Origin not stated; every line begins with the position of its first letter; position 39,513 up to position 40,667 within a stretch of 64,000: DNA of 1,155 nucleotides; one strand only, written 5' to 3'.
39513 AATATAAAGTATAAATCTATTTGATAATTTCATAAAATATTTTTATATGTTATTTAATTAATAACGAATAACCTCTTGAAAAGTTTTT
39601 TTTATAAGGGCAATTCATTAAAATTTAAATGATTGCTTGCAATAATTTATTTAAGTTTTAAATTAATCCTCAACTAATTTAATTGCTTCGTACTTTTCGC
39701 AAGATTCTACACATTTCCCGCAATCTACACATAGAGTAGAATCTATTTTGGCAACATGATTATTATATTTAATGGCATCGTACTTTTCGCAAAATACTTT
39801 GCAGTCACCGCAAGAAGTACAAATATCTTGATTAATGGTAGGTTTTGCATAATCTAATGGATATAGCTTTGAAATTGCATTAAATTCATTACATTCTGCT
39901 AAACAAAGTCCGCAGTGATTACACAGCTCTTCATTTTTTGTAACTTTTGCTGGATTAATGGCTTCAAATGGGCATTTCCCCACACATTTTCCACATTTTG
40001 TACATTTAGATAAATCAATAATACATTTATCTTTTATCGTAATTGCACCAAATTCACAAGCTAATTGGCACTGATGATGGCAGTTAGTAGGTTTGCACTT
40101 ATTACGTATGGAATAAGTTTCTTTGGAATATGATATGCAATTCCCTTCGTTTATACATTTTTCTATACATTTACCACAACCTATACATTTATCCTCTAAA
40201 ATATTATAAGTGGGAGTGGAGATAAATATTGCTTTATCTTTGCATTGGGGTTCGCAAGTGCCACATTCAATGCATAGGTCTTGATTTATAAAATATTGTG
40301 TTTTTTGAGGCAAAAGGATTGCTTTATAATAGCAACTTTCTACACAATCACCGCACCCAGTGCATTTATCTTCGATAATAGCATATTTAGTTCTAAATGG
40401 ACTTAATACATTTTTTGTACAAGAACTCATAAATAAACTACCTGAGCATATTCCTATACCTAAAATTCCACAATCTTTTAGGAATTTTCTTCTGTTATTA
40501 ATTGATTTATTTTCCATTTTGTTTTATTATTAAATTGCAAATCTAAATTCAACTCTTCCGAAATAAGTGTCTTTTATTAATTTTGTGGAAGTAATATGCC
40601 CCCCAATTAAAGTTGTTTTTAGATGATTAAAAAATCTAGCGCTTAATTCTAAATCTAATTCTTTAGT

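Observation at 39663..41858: Tat-exported 7-8 cluster polyferredoxin co-oriented with a putative outer-membrane beta-barrel: candidate non-cytochrome trans-envelope electron conduit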

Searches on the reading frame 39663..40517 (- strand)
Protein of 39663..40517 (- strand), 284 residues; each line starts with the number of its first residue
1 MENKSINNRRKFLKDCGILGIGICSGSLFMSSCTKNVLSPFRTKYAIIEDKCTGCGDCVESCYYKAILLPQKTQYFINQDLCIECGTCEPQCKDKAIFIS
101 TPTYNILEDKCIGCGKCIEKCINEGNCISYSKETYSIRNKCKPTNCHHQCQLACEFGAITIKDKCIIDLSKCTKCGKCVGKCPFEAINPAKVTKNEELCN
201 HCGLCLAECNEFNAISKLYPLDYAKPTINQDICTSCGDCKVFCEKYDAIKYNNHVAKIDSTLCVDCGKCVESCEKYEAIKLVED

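Call 3: search_protein_families(library=pfam, proteins=[window:39663-40517:-], max_evalue=0.1)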
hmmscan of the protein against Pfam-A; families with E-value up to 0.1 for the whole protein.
window:39663-40517:- (284 aa): 15 families
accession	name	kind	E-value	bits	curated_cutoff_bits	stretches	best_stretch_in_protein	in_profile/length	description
PF00037.32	Fer4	-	1e-30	104.7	21.1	6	166-187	2-23/24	4Fe-4S binding domain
PF12837.12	Fer4_6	-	1.4e-28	97.9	25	7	47-67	4-24/24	4Fe-4S binding domain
PF12797.12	Fer4_2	-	6.1e-21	73.3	24.5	6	45-62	3-20/22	4Fe-4S binding domain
PF12838.12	Fer4_7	-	5.8e-20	71.9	27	7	51-94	1-50/52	4Fe-4S dicluster domain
PF14697.11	Fer4_21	-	4.2e-19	68.9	35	4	227-280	2-58/59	4Fe-4S dicluster domain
PF13187.11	Fer4_9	-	8.1e-19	67.8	27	6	51-97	1-52/52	4Fe-4S dicluster domain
PF13237.11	Fer4_10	-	4e-18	65.5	25.5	4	165-209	2-52/53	4Fe-4S dicluster domain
PF12800.12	Fer4_4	-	3e-11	43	24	1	170-184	2-16/17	4Fe-4S binding domain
PF25160.1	LdpA_Fe-S-bd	-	3.1e-10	40.1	27.6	4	143-189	2-45/49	LdpA Fe-S cluster-binding domain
PF13183.11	Fer4_8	-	7.6e-08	33.2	27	2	169-184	2-17/68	4Fe-4S dicluster domain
PF12798.12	Fer4_3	-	5.2e-07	30.4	27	0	52-62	1-11/15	4Fe-4S binding domain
PF13534.11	Fer4_17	-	0.00028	21.8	22.2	0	263-280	2-19/61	4Fe-4S dicluster domain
PF13484.11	Fer4_16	-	0.00032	21.9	30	2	171-192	1-24/66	4Fe-4S double cluster binding domain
PF13459.11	Fer4_15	-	0.00098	20.2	22.4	0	257-278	2-23/66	4Fe-4S single cluster domain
PF17179.9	Fer4_22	-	0.024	15.9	27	0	250-275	68-93/95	4Fe-4S dicluster domain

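Call 4: search_protein_families(library=ncbifam, proteins=[window:39663-40517:-], max_evalue=0.1)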
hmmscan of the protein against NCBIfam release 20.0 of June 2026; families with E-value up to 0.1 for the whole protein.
window:39663-40517:- (284 aa): 63 families (the best 25 are shown)
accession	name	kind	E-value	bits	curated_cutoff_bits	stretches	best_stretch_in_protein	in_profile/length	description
NF058577.1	FdxA_fam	equivalog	3.5e-26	91.2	65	5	75-122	3-49/52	4Fe-4S ferredoxin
TIGR04105.1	FeFe_hydrog_B1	subfamily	8.6e-23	80.7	450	4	127-243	99-200/462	monomeric [FeFe] hydrogenase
NF040864.1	HgcB_ferredoxin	equivalog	6.7e-17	61.1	99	3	47-100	11-64/93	mercury methylation ferredoxin HgcB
NF040770.1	hetero_SS_HdrA2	exception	1.5e-15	56.4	1100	4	46-100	573-626/777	CoB-CoM heterodisulfide reductase HdrA2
TIGR02700.1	flavo_MJ0208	hypoth_equivalog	5.1e-15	55.4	251.35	4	72-124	140-192/234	dihydromethanopterin reductase (acceptor)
NF005506.0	PRK07118.1-5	equivalog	7.5e-15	55.1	388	2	31-140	151-276/279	Fe-S cluster domain-containing protein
NF043069.1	T4HPD_activ_SAM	equivalog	2e-14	53.7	425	4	73-126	44-97/299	trans-4-hydroxy-L-proline dehydratase activase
TIGR03294.1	FrhG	equivalog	3.3e-14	53.2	245.5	3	76-121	170-215/228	coenzyme F420 hydrogenase subunit gamma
TIGR02179.1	PorD_KorD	subfamily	3.3e-14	52.8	60.05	4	224-283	18-76/78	2-oxoacid:acceptor oxidoreductase, delta subunit, pyruvate/2-ketoisovalerate family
NF005503.0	PRK07118.1-2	equivalog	4.8e-14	52.3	252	4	51-97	139-184/292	RnfABCDGE type electron transport complex subunit B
NF005505.0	PRK07118.1-4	equivalog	1.1e-13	51.4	378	3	79-123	215-259/265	Fe-S cluster domain-containing protein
NF041836.1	rnfB_Methano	equivalog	1.6e-13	50.7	445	3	79-123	215-259/265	Rnf electron transport complex subunit RnfB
NF005504.0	PRK07118.1-3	equivalog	5.6e-13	48.9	437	3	146-189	221-267/293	Fe-S cluster domain-containing protein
TIGR04041.1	activase_YjjW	hypoth_equivalog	2.3e-12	46.9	250.2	4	49-96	40-86/276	YjjW family glycine radical enzyme activase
NF045874.1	Vhu_polyferre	exception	7.1e-12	44.7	600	1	47-276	125-373/381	F420-non-reducing hydrogenase associated-polyferredoxin VhuB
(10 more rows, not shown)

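Call 8: find_homologous_proteins(query=window:39663-40517:-)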
Query window:39663-40517:- (284 aa): 692 proteins with E <= 0.001 among 3788 candidates; the best 120 are listed.
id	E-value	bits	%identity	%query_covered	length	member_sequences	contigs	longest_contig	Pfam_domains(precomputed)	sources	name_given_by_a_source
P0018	7.3e-190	648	100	100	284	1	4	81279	PF14697.12,PF12797.13,PF12837.13,PF00037.33,PF12798.13,PF12838.13,PF25160.2,PF13237.12,PF13183.12,PF12800.13,PF13187.12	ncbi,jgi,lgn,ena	-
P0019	3.3e-125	436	68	100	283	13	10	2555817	PF14697.12,PF12837.13,PF12798.13,PF13484.12,PF12838.13,PF12800.13,PF12797.13,PF00037.33,PF25160.2,PF13237.12,PF13183.12,PF13187.12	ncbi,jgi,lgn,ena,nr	ncbi:MAG: 4Fe-4S binding protein [Ignavibacteria bacterium]|jgi:ferredoxin|nr:4Fe-4S binding protein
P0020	1.6e-94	335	57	98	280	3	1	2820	PF14697.12,PF12837.13,PF12798.13,PF13484.12,PF12838.13,PF13534.12,PF12800.13,PF12797.13,PF00037.33,PF25160.2,PF13237.12,PF13187.12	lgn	-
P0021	3.2e-91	324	56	99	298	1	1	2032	PF14697.12,PF17179.10,PF12837.13,PF12798.13,PF13484.12,PF12838.13,PF13534.12,PF12800.13,PF12797.13,PF00037.33,PF25160.2,PF13237.12,PF13187.12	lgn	-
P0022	1.5e-82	296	52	99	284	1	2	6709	PF14697.12,PF17179.10,PF12837.13,PF12798.13,PF13484.12,PF12838.13,PF12800.13,PF12797.13,PF00037.33,PF25160.2,PF13237.12,PF13187.12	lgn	-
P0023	1.8e-82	295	51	98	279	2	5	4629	PF14697.12,PF12837.13,PF12798.13,PF13484.12,PF12838.13,PF13534.12,PF12800.13,PF12797.13,PF00037.33,PF25160.2,PF13237.12,PF13183.12,PF13187.12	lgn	-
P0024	2.2e-82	295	52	97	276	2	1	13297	PF14697.12,PF12837.13,PF12798.13,PF13484.12,PF12838.13,PF13534.12,PF12800.13,PF12797.13,PF00037.33,PF25160.2,PF13237.12,PF13183.12,PF13187.12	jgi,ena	-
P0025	5.6e-81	290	53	97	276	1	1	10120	PF14697.12,PF12837.13,PF12798.13,PF13484.12,PF12838.13,PF12800.13,PF12797.13,PF00037.33,PF25160.2,PF13237.12,PF13183.12,PF13187.12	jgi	jgi:ferredoxin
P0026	1.0e-79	286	50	97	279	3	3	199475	PF14697.12,PF12837.13,PF12798.13,PF13484.12,PF12838.13,PF13534.12,PF12800.13,PF12797.13,PF00037.33,PF25160.2,PF13237.12,PF13183.12,PF13187.12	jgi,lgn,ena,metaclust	metaclust:\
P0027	1.1e-77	280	52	94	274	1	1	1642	PF14697.12,PF12837.13,PF12798.13,PF13484.12,PF12838.13,PF13534.12,PF12800.13,PF12797.13,PF00037.33,PF25160.2,PF13237.12,PF13183.12,PF13187.12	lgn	-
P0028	1.9e-76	276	51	97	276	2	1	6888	PF14697.12,PF12837.13,PF12798.13,PF13484.12,PF12838.13,PF13534.12,PF12800.13,PF12797.13,PF00037.33,PF25160.2,PF13237.12,PF13183.12,PF13187.12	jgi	-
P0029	3.9e-74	268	48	96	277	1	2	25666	PF14697.12,PF12837.13,PF12798.13,PF13484.12,PF12838.13,PF13534.12,PF12800.13,PF12797.13,PF00037.33,PF25160.2,PF13237.12,PF13183.12,PF13187.12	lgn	-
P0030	1.3e-67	247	44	94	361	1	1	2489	PF14697.12,PF12837.13,PF12798.13,PF13484.12,PF12838.13,PF13534.12,PF12800.13,PF12797.13,PF00037.33,PF25160.2,PF13237.12,PF13183.12,PF13187.12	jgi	jgi:energy-converting hydrogenase B subunit K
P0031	3.0e-64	236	43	97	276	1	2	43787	PF14697.12,PF12797.13,PF12837.13,PF00037.33,PF12798.13,PF13484.12,PF12838.13,PF25160.2,PF13237.12,PF12800.13,PF13187.12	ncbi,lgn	-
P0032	1.3e-63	233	41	96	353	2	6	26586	PF14697.12,PF17179.10,PF12837.13,PF12798.13,PF13484.12,PF12838.13,PF13534.12,PF12800.13,PF12797.13,PF00037.33,PF25160.2,PF13237.12,PF13183.12,PF13187.12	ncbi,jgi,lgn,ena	-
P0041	2.2e-48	183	33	95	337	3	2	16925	PF14697.12,PF17179.10,PF12837.13,PF12798.13,PF13484.12,PF12838.13,PF12800.13,PF12797.13,PF00037.33,PF25160.2,PF13237.12,PF13183.12,PF13187.12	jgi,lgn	jgi:energy-converting hydrogenase B subunit K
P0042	4.1e-46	176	39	96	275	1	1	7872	PF14697.12,PF12837.13,PF12798.13,PF13484.12,PF12838.13,PF12800.13,PF12797.13,PF00037.33,PF25160.2,PF13237.12,PF13183.12,PF13187.12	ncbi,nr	ncbi:MAG: 4Fe-4S binding protein [Gemmatimonadota bacterium]|nr:4Fe-4S binding protein [Gemmatimonad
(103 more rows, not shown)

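Call 14: find_encoding_contigs(protein=P0019, flank=8000, max_places=4)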
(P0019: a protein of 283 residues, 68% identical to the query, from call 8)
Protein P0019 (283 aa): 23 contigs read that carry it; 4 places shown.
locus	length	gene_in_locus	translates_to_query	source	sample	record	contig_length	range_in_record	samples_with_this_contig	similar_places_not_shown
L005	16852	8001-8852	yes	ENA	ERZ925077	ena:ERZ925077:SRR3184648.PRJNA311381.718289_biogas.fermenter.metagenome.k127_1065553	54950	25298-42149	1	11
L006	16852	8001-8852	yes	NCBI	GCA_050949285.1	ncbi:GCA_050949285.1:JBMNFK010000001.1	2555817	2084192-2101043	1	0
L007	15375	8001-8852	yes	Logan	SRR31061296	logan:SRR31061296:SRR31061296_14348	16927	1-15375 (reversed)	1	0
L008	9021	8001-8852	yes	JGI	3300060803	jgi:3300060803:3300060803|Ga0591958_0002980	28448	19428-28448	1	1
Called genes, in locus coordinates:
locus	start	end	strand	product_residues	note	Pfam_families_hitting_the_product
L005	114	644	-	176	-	-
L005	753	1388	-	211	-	PF13568:OMP_b-brl_2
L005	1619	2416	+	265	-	PF00106:adh_short, PF13561:adh_short_C2, PF12241:Enoyl_reductase (faint)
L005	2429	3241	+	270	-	PF00149:Metallophos, PF13277:YmdB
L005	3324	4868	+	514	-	PF02142:MGS, PF01808:AICARFT_IMPCHas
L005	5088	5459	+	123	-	-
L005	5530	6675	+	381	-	PF12801:Fer4_5, PF13237:Fer4_10 (weak), PF13187:Fer4_9 (weak)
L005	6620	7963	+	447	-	-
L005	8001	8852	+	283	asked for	PF00037:Fer4 (weak), PF12838:Fer4_7 (weak), PF14697:Fer4_21 (weak), PF12838:Fer4_7 (weak), PF25160:LdpA_Fe-S-bd (weak), PF00037:Fer4, PF12837:Fer4_6 (weak), PF13237:Fer4_10, +11 more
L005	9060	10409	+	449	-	PF06452:CBM9_1 (faint)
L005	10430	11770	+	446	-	PF00696:AA_kinase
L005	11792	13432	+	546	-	PF01979:Amidohydro_1, PF13382:Adenine_deam_C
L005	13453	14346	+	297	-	PF00483:NTP_transferase, PF12804:NTP_transf_3 (weak)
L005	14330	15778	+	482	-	PF16736:sCache_like (weak), PF00672:HAMP, PF00512:HisKA, PF02518:HATPase_c, PF13589:HATPase_c_3 (faint)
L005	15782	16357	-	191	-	PF04028:DUF374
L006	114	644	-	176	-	-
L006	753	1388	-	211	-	PF13568:OMP_b-brl_2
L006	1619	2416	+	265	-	PF00106:adh_short, PF13561:adh_short_C2, PF12241:Enoyl_reductase (faint)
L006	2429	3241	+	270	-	PF00149:Metallophos, PF13277:YmdB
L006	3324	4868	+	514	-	PF02142:MGS, PF01808:AICARFT_IMPCHas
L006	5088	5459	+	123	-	-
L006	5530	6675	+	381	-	PF12801:Fer4_5, PF13237:Fer4_10 (weak), PF13187:Fer4_9 (weak)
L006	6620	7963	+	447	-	-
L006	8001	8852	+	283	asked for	PF00037:Fer4 (weak), PF12838:Fer4_7 (weak), PF14697:Fer4_21 (weak), PF12838:Fer4_7 (weak), PF25160:LdpA_Fe-S-bd (weak), PF00037:Fer4, PF12837:Fer4_6 (weak), PF13237:Fer4_10, +11 more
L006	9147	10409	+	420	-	PF06452:CBM9_1 (faint)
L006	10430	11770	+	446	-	PF00696:AA_kinase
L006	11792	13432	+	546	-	PF01979:Amidohydro_1, PF13382:Adenine_deam_C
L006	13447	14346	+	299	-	PF00483:NTP_transferase, PF12804:NTP_transf_3 (weak)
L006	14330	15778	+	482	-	PF16736:sCache_like (weak), PF00672:HAMP, PF00512:HisKA, PF02518:HATPase_c, PF13589:HATPase_c_3 (faint)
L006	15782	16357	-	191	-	PF04028:DUF374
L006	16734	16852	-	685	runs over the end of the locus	PF05649:Peptidase_M13_N, PF01431:Peptidase_M13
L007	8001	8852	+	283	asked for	PF00037:Fer4 (weak), PF12838:Fer4_7 (weak), PF14697:Fer4_21 (weak), PF12838:Fer4_7 (weak), PF25160:LdpA_Fe-S-bd (weak), PF00037:Fer4, PF12837:Fer4_6 (weak), PF13237:Fer4_10, +11 more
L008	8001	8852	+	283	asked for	PF00037:Fer4 (weak), PF12838:Fer4_7 (weak), PF14697:Fer4_21 (weak), PF12838:Fer4_7 (weak), PF25160:LdpA_Fe-S-bd (weak), PF00037:Fer4, PF12837:Fer4_6 (weak), PF13237:Fer4_10, +11 more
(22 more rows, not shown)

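Call 23: search_protein_families(library=ncbifam, proteins=[L006:5088-5459:+, L006:5530-6675:+, L006:9147-10409:+], max_evalue=0.1)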
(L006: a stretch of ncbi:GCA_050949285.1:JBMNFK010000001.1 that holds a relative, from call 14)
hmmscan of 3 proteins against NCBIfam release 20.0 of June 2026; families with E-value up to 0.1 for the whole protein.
L006:5088-5459:+ (123 aa): 1 family
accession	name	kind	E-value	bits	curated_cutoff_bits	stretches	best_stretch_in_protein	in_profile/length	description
TIGR04313.1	aro_clust_Mycop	subfamily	0.033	13.8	40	1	1-54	1-58/296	aromatic motif membrane protein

L006:5530-6675:+ (381 aa): 39 families (the best 25 are shown)
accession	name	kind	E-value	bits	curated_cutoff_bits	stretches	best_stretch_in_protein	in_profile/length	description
TIGR02163.1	napH_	subfamily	7.8e-22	78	213.05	1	182-360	72-253/255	NapH/MauN family ferredoxin-type protein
NF007013.0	PRK09477.1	equivalog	2.4e-21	76.1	234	1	161-366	74-282/286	quinol dehydrogenase ferredoxin subunit NapH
NF046105.1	TransRegNosR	equivalog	1.8e-20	72.8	1000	1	116-356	420-671/680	transcriptional regulator NosR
NF007382.0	PRK09898.1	equivalog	2.4e-08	33.8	213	1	280-360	127-200/208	ferredoxin-like protein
NF043039.1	HgcAB_like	equivalog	1.2e-07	31.6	285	1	168-355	161-346/350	HgcAB-like fusion protein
NF043069.1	T4HPD_activ_SAM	equivalog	3.8e-06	26.5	425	1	306-372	47-111/299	trans-4-hydroxy-L-proline dehydratase activase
NF005504.0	PRK07118.1-3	equivalog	1.9e-05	24.2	437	1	311-374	141-204/293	Fe-S cluster domain-containing protein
NF010369.0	PRK13795.1-4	equivalog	2.6e-05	22.6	1086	1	307-355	573-621/633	hypothetical protein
NF040770.1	hetero_SS_HdrA2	exception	3.9e-05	22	1100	1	304-362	572-629/777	CoB-CoM heterodisulfide reductase HdrA2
NF006221.0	PRK08348.1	subfamily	6.6e-05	22.6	124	1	307-359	41-93/136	NADH-plastoquinone oxidoreductase subunit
NF040864.1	HgcB_ferredoxin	equivalog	7.5e-05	22.5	99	1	308-355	12-58/93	mercury methylation ferredoxin HgcB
TIGR03294.1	FrhG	equivalog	0.0007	19.4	245.5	1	310-358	174-220/228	coenzyme F420 hydrogenase subunit gamma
TIGR04105.1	FeFe_hydrog_B1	subfamily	0.00094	18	450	1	318-353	166-200/462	monomeric [FeFe] hydrogenase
TIGR02912.1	sulfite_red_C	equivalog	0.0011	18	324.1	1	309-367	168-225/314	sulfite reductase subunit C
TIGR02179.1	PorD_KorD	subfamily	0.0012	18.9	60.05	1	308-362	23-76/78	2-oxoacid:acceptor oxidoreductase, delta subunit, pyruvate/2-ketoisovalerate family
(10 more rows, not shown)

L006:9147-10409:+ (420 aa): 0 families
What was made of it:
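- On NapGH/NosGH quinol dehydrogenase: F of L006 scores 78 bits on TIGR02163 (cut-off 213) and 76 bits on NF007013 (cut-off 234) (call 23).
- F matches NapH/MauN (7.8e-22), NapH (2.4e-21) and NosR (1.8e-20) (call 23).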

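Call 24: search_protein_families(library=pfam, proteins=[L006:5088-5459:+, L006:5530-6675:+, L006:9147-10409:+], max_evalue=0.1)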
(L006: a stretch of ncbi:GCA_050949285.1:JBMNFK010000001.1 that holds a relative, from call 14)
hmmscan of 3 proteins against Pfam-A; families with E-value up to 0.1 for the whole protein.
L006:5088-5459:+ (123 aa): 0 families

L006:5530-6675:+ (381 aa): 5 families
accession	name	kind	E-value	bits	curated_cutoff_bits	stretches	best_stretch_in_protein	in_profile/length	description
PF12801.12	Fer4_5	-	3.6e-13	49.7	22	2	169-210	3-45/48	4Fe-4S binding domain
PF13237.11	Fer4_10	-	3e-06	27.5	25.5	1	307-353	4-52/53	4Fe-4S dicluster domain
PF13187.11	Fer4_9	-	2.2e-05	24.8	27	1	312-355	2-49/52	4Fe-4S dicluster domain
PF12838.12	Fer4_7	-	6.6e-05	23.7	27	1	312-354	2-49/52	4Fe-4S dicluster domain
PF14697.11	Fer4_21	-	0.00082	19.9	35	2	309-353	5-51/59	4Fe-4S dicluster domain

L006:9147-10409:+ (420 aa): 1 family
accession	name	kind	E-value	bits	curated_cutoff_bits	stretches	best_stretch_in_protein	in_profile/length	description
PF06452.16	CBM9_1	-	8.1e-06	26.3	23.4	1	194-391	17-180/185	Carbohydrate family 9 binding domain-like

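Call 40: predict_structure(alignment_id=A2)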
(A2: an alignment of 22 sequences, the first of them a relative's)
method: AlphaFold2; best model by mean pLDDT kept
length: 284 residues; sequences in the alignment: 22
mean_pLDDT: 79.0   pTM: 0.59
mean pLDDT of the five models: 79.0, 65.6, 59.0, 55.6, 52.7
residues with pLDDT >= 90: 52; 70-90: 184; 50-70: 16; < 50: 32
segments of 3 or more residues with pLDDT < 50: 1-7, 16-39
pLDDT, mean of each block of 10 residues (from residue 1): 44 51 37 41 78 79 75 86 89 92 89 86 82 81 81 89 85 87 83 88 87 90 93 86 86 79 84 84 77
secondary structure, 60 per line:
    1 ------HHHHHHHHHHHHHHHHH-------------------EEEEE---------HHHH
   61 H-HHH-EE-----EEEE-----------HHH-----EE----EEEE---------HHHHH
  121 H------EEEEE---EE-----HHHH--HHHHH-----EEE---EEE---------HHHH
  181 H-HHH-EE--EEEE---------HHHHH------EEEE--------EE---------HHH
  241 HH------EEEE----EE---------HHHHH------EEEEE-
elements in order: H7-23 E43-47 H57-61 E74-77 E103-106 H116-121 E128-132 H143-146 H149-153 E159-161 E165-167 H177-181 E191-194 H204-208 E215-218 H238-242 E249-252 H268-272 E279-283

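Call 42: search_solved_structures(query=A2, max_evalue=0.00001)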
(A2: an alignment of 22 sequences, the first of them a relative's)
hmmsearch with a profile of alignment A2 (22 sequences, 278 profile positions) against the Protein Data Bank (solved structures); distinct sequences matched with E-value up to 0.00001: 70 (the best 60 are shown).
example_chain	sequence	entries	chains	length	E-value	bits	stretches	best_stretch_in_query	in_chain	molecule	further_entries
9sw6_G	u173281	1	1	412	3.6e-34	121.4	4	46-117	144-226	Polyferredoxin protein MvhB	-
9sfi_O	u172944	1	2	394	3e-27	98.7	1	32-270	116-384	Ferredoxin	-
9sw6_H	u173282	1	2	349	2.9e-22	82.3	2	159-273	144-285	Tungsten formylmethanofuran dehydrogenase, subunit F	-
5t5i_F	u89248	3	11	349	4e-22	81.9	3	158-273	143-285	Tungsten formylmethanofuran dehydrogenase subunit fwdF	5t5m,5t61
9sfi_T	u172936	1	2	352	1.3e-21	80.2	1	159-256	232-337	4Fe-4S ferredoxin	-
9eri_B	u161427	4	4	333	3.6e-19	72.2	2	58-121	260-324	Na(+)-translocating ferredoxin:NAD(+) oxidoreductase complex subunit B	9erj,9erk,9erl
7bkb_K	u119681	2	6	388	7.4e-19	71.2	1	157-270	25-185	Formylmethanofuran dehydrogenase, subunit F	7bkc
5odc_A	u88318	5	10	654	2.4e-12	49.8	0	40-98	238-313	Heterodisulfide reductase, subunit A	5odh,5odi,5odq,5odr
7npa_A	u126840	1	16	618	2.6e-12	49.7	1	63-126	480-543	Coenzyme F420-dependent sulfite reductase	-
7zc6_B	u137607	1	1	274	3.6e-12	49.2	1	132-192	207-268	RnfB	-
7np8_A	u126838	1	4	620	1.2e-11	47.5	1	66-125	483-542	Coenzyme F420-dependent sulfite reductase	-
8rvu_a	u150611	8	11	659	4.4e-11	45.6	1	144-192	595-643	H(2):CoB-CoM heterodisulfide,ferredoxin reductase subunit A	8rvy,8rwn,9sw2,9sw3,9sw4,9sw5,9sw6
8rvv_A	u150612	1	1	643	4.6e-11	45.6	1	144-192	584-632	H(2):CoB-CoM heterodisulfide,ferredoxin reductase subunit A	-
7p5h_B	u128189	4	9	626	4.9e-11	45.5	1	29-95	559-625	Fe-hydrogenase, subunit beta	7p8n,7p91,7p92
7bkb_A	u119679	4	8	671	5.5e-10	42.1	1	34-97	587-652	CoB--CoM heterodisulfide reductase iron-sulfur subunit A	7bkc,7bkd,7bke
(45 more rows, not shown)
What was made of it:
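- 39663..40517 (-): P: 284-aa Tat-exported lipoprotein polyferredoxin with four tandem clostridial-type 2x[4Fe-4S] domains. Closest solved sequences are MvhB (3.6e-34) and FwdF (4e-22) (call 42).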

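Call 43: find_encoding_contigs(protein=P0026, flank=7000, max_places=2)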
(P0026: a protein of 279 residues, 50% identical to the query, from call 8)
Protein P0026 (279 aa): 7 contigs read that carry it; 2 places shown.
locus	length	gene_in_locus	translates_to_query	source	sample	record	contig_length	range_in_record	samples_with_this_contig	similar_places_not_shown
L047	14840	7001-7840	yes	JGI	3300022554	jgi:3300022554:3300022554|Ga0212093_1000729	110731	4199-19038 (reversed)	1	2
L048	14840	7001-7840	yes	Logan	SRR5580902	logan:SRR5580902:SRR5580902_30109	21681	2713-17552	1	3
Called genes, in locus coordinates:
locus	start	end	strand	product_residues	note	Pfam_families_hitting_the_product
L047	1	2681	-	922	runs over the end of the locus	PF00515:TPR_1 (faint), PF17874:TPR_MalT (weak), PF13424:TPR_12, PF24885:TPR_NPHP3, PF13424:TPR_12, PF13374:TPR_10 (weak), PF24885:TPR_NPHP3 (weak), PF12770:CHAT, +4 more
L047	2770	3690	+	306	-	PF01073:3Beta_HSD, PF01370:Epimerase, PF02719:Polysacc_synt_2, PF04321:RmlD_sub_bind, PF07993:NAD_binding_4 (faint), PF16363:GDP_Man_Dehyd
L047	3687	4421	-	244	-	PF01810:LysE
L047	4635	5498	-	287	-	PF00590:TP_methylase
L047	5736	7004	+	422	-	-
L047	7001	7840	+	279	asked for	PF12837:Fer4_6 (weak), PF14697:Fer4_21 (weak), PF12838:Fer4_7 (weak), PF13187:Fer4_9 (weak), PF25160:LdpA_Fe-S-bd, PF00037:Fer4, PF12837:Fer4_6, PF13237:Fer4_10, +18 more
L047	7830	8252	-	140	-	PF13581:HATPase_c_2, PF02518:HATPase_c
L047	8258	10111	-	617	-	-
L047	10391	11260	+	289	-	PF05235:CHAD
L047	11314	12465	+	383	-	PF03734:YkuD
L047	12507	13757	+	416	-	PF04348:LppC (weak), PF13458:Peripla_BP_6, PF01094:ANF_receptor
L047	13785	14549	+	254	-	PF01145:Band_7, PF13421:Band_7_1 (weak)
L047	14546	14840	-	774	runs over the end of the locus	PF13620:CarboxypepD_reg, PF13715:CarbopepD_reg_2, PF07715:Plug (weak), PF00593:TonB_dep_Rec_b-barrel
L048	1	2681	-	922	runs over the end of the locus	PF00515:TPR_1 (faint), PF17874:TPR_MalT (weak), PF13424:TPR_12, PF24885:TPR_NPHP3, PF13424:TPR_12, PF13374:TPR_10 (weak), PF24885:TPR_NPHP3 (weak), PF12770:CHAT, +4 more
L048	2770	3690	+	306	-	PF01073:3Beta_HSD, PF01370:Epimerase, PF02719:Polysacc_synt_2, PF04321:RmlD_sub_bind, PF07993:NAD_binding_4 (faint), PF16363:GDP_Man_Dehyd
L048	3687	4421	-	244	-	PF01810:LysE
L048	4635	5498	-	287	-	PF00590:TP_methylase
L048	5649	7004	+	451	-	-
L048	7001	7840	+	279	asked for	PF12837:Fer4_6 (weak), PF14697:Fer4_21 (weak), PF12838:Fer4_7 (weak), PF13187:Fer4_9 (weak), PF25160:LdpA_Fe-S-bd, PF00037:Fer4, PF12837:Fer4_6, PF13237:Fer4_10, +18 more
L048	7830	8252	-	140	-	PF13581:HATPase_c_2, PF02518:HATPase_c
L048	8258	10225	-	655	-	-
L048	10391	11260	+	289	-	PF05235:CHAD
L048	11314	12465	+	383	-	PF03734:YkuD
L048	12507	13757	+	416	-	PF04348:LppC (weak), PF13458:Peripla_BP_6, PF01094:ANF_receptor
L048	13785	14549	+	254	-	PF01145:Band_7, PF13421:Band_7_1 (weak)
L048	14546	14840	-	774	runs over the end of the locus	PF13620:CarboxypepD_reg, PF13715:CarbopepD_reg_2, PF07715:Plug (weak), PF00593:TonB_dep_Rec_b-barrel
